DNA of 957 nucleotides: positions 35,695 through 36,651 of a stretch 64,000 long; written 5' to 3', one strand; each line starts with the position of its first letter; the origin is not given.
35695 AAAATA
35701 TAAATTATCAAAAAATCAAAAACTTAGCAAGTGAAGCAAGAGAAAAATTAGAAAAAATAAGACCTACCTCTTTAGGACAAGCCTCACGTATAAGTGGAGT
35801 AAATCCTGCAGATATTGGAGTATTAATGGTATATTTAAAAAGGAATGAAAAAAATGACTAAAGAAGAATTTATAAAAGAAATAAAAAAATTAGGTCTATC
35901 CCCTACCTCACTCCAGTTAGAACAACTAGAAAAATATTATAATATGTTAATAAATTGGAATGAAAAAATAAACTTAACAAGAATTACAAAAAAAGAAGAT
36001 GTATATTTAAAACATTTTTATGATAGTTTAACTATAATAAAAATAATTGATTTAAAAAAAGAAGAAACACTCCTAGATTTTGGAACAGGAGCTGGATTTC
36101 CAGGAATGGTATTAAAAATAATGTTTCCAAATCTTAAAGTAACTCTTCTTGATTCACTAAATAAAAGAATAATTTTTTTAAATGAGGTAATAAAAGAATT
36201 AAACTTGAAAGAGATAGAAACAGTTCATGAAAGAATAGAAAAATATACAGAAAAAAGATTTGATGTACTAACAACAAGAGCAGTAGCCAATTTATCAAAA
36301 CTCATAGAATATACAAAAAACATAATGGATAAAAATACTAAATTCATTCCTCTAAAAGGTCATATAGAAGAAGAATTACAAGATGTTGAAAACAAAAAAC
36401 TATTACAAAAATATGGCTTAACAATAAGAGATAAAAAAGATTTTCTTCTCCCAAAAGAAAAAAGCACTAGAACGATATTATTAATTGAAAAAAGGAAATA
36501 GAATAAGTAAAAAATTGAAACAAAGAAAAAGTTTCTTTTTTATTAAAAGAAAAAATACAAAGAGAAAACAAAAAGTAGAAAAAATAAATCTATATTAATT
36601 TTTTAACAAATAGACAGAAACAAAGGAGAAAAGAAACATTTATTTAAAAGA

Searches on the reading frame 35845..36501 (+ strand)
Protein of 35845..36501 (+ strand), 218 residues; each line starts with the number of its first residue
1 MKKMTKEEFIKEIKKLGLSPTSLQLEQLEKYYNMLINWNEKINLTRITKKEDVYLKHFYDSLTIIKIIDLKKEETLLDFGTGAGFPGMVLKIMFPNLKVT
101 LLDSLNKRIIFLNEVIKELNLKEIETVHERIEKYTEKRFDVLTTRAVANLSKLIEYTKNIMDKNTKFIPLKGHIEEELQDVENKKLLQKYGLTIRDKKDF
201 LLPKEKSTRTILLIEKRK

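Call 3: search_protein_families(library=pfam, proteins=[window:35845-36501:+], max_evalue=0.01)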
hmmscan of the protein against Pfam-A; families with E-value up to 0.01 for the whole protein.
window:35845-36501:+ (218 aa): 4 families
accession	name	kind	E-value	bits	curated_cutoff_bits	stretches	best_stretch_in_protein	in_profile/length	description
PF02527.21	GidB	-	4.3e-52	176.6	27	1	24-185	1-162/184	rRNA small subunit methyltransferase G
PF13847.12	Methyltransf_31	-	1.4e-07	31.7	27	1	71-167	2-107/145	Methyltransferase domain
PF05175.20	MTS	-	4.2e-06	27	23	1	58-142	15-102/170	Methyltransferase small domain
PF03848.20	TehB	-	0.0013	18.7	20.4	1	51-145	6-102/193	Tellurite resistance protein TehB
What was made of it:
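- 35845..36501 (+): rsmG (gidB), upstream neighbour. Pfam GidB, E 4e-52 (call 3).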
